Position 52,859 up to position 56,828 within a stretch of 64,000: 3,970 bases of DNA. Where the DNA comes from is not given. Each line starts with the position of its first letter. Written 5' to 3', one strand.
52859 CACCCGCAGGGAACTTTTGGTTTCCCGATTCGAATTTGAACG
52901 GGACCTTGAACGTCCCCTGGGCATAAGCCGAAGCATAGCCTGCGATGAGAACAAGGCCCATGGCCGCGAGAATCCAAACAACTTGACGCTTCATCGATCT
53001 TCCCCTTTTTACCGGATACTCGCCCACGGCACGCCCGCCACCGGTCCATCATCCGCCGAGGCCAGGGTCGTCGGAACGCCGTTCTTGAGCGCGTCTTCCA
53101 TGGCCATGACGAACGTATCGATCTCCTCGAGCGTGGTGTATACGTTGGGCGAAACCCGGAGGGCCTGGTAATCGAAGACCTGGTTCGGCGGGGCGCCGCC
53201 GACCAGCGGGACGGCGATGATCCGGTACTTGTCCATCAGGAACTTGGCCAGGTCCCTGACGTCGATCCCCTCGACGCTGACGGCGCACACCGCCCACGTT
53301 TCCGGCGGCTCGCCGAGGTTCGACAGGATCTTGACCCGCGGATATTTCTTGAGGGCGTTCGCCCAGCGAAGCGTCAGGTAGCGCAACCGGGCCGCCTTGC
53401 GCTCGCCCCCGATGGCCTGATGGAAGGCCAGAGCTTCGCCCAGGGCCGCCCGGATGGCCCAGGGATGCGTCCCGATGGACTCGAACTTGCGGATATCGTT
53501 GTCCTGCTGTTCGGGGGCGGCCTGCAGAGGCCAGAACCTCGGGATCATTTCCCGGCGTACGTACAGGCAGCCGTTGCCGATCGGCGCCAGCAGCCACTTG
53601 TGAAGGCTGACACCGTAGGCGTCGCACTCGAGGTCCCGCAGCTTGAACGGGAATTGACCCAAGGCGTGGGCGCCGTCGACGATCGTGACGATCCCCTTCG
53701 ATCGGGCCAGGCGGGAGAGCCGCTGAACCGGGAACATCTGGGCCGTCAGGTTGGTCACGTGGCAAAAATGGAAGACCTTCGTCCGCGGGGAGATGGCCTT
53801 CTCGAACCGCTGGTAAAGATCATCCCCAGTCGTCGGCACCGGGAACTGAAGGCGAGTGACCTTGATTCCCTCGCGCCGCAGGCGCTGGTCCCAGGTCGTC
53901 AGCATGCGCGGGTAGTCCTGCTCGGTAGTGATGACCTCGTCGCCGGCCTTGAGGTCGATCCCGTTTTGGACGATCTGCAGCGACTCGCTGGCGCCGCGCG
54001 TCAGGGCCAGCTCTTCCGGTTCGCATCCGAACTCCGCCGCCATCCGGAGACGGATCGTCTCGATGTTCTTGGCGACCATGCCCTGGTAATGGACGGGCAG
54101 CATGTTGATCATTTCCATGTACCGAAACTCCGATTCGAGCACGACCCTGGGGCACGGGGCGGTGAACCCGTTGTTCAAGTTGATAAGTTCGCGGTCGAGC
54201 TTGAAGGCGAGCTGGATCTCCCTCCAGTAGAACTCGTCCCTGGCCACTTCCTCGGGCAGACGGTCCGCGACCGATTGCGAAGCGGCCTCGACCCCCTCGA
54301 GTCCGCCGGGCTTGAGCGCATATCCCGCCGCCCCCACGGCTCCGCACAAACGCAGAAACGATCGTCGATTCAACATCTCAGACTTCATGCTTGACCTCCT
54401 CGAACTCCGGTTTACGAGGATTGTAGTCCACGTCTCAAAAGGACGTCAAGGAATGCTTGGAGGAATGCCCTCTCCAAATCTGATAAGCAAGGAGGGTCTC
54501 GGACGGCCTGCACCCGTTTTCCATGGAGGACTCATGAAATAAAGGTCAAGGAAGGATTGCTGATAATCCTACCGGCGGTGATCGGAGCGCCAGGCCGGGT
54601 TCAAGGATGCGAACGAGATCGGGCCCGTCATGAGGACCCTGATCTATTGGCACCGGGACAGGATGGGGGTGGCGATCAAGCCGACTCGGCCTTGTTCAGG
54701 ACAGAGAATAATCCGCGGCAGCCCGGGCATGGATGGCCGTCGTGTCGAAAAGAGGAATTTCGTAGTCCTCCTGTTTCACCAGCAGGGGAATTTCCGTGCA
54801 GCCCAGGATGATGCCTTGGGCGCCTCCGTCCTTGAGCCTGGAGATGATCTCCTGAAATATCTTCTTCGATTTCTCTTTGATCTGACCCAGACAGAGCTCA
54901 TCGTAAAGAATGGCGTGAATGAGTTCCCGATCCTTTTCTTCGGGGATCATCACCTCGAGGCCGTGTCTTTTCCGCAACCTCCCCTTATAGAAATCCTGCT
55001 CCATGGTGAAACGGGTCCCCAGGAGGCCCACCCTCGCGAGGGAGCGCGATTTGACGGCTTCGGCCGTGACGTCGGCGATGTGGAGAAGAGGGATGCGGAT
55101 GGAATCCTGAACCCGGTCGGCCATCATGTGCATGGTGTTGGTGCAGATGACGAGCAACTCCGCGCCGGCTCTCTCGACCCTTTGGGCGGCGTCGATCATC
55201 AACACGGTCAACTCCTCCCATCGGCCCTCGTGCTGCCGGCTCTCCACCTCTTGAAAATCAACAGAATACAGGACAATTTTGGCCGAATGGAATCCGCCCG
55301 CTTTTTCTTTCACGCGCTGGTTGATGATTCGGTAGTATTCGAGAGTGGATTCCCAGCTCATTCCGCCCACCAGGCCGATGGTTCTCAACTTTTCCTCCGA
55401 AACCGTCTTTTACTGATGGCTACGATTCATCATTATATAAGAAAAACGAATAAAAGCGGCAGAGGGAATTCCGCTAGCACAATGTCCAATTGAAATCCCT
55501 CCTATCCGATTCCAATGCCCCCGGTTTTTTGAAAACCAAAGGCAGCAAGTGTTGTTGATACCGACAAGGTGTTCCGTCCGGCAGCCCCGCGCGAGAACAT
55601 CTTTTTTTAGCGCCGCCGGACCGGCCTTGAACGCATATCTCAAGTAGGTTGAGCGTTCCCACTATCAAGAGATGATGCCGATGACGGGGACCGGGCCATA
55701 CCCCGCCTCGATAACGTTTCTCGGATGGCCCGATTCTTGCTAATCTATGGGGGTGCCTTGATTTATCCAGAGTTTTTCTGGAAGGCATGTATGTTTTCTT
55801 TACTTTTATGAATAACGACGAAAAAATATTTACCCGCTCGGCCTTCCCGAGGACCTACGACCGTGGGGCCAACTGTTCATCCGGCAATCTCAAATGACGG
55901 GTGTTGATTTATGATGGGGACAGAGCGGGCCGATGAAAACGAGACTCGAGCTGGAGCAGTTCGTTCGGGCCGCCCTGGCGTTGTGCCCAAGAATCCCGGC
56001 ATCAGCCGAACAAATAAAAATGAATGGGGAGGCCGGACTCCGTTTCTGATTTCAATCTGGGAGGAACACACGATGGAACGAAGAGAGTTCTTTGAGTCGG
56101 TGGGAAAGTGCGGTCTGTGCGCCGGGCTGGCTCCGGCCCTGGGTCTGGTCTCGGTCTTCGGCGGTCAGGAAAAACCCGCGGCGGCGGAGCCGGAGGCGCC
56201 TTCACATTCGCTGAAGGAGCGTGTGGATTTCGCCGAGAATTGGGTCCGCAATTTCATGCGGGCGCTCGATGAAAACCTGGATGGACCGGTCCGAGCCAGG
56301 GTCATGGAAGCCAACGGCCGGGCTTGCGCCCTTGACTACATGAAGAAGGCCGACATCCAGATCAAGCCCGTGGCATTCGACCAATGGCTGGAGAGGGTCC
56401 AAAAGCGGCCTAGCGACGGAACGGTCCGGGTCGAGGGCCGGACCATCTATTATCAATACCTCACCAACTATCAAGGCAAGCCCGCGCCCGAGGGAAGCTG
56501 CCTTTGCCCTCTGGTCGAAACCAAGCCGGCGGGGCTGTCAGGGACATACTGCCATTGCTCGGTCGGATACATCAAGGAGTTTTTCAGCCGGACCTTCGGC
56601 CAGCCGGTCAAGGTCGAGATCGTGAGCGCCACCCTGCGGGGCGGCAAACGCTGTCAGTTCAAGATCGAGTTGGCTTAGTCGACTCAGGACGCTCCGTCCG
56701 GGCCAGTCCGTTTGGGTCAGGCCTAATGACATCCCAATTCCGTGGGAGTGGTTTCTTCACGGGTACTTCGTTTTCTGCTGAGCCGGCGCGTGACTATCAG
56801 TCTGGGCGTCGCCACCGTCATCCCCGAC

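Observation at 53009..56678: Cluster of a Tat-exported class V PLP enzyme, an Asp/Glu racemase-family protein and a Tat-signal Cys-rich protein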

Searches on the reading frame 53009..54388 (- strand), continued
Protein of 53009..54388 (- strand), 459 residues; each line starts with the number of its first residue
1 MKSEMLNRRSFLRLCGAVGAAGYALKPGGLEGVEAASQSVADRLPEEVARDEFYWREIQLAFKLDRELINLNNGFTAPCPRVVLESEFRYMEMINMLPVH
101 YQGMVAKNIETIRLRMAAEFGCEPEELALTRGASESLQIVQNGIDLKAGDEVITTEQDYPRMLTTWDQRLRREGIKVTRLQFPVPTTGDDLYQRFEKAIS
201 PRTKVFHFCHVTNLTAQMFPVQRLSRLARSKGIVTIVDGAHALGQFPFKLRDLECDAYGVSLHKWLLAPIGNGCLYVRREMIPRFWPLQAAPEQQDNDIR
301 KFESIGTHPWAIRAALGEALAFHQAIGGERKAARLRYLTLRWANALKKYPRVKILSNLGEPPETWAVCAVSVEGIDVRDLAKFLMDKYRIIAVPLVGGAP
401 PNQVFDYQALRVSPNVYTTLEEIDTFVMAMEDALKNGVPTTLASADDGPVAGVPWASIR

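Call 20: find_encoding_contigs(protein=P0005, flank=6000, max_places=3)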
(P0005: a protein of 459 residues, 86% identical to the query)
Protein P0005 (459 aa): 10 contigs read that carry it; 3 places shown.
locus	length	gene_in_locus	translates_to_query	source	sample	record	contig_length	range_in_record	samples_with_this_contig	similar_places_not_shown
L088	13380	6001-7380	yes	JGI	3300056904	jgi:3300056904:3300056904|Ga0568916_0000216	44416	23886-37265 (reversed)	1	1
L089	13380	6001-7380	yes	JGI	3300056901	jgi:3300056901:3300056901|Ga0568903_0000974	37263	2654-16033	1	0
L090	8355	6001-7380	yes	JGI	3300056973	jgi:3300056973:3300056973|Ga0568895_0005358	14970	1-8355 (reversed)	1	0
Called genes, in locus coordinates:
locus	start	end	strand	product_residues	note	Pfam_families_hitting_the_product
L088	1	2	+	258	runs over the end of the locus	PF14099:Polysacc_lyase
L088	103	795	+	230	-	PF01177:Asp_Glu_race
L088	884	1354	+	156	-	PF01042:Ribonuc_L-PSP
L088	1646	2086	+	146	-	-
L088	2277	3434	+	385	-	PF13474:SnoaL_3, PF12893:Lumazine_bd_2, PF11954:DUF3471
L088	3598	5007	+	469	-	PF11918:Peptidase_S41_N, PF03572:Peptidase_S41, PF00515:TPR_1 (faint), PF07719:TPR_2 (weak)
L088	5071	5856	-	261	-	-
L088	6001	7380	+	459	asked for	PF00266:Aminotran_5, PF00155:Aminotran_1_2 (faint), PF01053:Cys_Met_Meta_PP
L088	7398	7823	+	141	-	-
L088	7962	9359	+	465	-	-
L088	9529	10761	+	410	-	PF00144:Beta-lactamase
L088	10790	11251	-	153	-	-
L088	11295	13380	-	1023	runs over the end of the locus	PF01636:APH, PF01551:Peptidase_M23, PF00202:Aminotran_3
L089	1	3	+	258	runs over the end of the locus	PF14099:Polysacc_lyase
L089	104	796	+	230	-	PF01177:Asp_Glu_race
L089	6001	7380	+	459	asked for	PF00266:Aminotran_5, PF00155:Aminotran_1_2 (faint), PF01053:Cys_Met_Meta_PP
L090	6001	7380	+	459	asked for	PF00266:Aminotran_5, PF00155:Aminotran_1_2 (faint), PF01053:Cys_Met_Meta_PP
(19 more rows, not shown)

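Call 78: find_encoding_contigs(protein=P0001, flank=3000, max_places=2)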
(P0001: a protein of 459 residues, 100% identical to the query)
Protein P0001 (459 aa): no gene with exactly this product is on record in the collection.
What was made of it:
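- Tried and rejected: Looking up the window's own PLP protein to identify the source genome: not on record (call 78).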

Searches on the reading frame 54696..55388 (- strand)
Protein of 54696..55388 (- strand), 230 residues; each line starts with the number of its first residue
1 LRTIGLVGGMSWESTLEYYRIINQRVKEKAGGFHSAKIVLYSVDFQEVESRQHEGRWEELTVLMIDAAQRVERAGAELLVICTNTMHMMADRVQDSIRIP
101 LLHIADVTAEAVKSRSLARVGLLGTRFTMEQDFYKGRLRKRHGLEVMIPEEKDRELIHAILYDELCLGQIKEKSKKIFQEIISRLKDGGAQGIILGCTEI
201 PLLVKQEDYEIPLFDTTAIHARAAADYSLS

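Call 3: search_protein_families(library=pfam, proteins=[window:54696-55388:-], max_evalue=0.01)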
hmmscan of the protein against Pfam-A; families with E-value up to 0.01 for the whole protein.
window:54696-55388:- (230 aa): 1 family
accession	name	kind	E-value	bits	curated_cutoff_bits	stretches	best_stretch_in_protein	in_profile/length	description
PF01177.27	Asp_Glu_race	-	2.7e-46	158.4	31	1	7-224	1-211/211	Asp/Glu/Hydantoin racemase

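Call 4: search_protein_families(library=ncbifam, proteins=[window:54696-55388:-], max_evalue=0.01)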
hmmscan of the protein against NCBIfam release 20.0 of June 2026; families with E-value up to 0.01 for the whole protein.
window:54696-55388:- (230 aa): 7 families
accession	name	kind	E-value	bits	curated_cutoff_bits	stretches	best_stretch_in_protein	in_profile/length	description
NF007569.0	PRK10200.1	equivalog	1e-87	293.7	417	1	1-230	1-230/230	aspartate/glutamate racemase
TIGR00035.1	asp_race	subfamily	5.1e-76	255.4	93.1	1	1-228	2-227/236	amino acid racemase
NF052483.1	racemase_CuyB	equivalog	1.4e-35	123.3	190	1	4-226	1-223/225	cysteate racemase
NF002035.0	PRK00865.1-3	equivalog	4.2e-10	39.6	328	1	73-205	63-192/267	glutamate racemase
TIGR00067.1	glut_race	equivalog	1.1e-09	38.2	146.65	1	72-205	57-188/251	glutamate racemase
NF002034.1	PRK00865.1-1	equivalog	0.00016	21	408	1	73-207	59-191/260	glutamate racemase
TIGR00222.1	panB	equivalog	0.005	16.4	207.55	0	53-144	152-240/264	3-methyl-2-oxobutanoate hydroxymethyltransferase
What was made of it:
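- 54696..55388 (-): YgeA-like cofactor-independent amino-acid racemase, 230 aa, no signal peptide (cytoplasmic). It is a facultative neighbour of the module, not part of its transcription unit in this window. TIGR00035 255 bits against a cut-off of 93; PRK10200 294 bits, below its cut-off of 417 (call 4).
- Checked: (2) Racemase, 54696-55388 (-), 230 aa. Pfam Asp_Glu_race scores 158 bits and TIGR00035 scores 255 bits against a cut-off of 93 (calls 3, 4).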

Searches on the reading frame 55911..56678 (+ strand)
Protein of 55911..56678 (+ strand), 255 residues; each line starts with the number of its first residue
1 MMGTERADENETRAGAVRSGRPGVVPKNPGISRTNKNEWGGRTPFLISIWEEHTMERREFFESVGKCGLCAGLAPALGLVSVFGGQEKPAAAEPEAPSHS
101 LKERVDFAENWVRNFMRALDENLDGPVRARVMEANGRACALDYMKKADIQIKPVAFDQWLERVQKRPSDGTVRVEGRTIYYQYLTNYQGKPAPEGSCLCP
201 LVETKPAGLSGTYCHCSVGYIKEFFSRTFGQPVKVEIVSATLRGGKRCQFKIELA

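Call 3: search_protein_families(library=pfam, proteins=[window:55911-56678:+], max_evalue=0.01)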
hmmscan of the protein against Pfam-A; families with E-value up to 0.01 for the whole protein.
window:55911-56678:+ (255 aa): 2 families
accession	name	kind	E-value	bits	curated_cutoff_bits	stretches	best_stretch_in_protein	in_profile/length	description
PF19641.4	DUF6144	-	3.2e-06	27.7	28.8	1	196-252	118-174/181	Family of unknown function (DUF6144)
PF02830.23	V4R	-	3.6e-06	27.4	31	1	213-253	21-61/62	V4R domain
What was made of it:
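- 56073..56678 (+): DUF6144/V4R-fold protein, 201 aa, with an N-terminal RR-containing hydrophobic segment and six invariant cysteines. It is an unrelated neighbour. Pfam DUF6144 27.7 bits (cut-off 28.8) and V4R 27.4 bits (cut-off 31) (call 3).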

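Call 4: search_protein_families(library=ncbifam, proteins=[window:55911-56678:+], max_evalue=0.01)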
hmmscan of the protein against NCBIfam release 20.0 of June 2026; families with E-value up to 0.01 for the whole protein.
window:55911-56678:+ (255 aa): 0 families
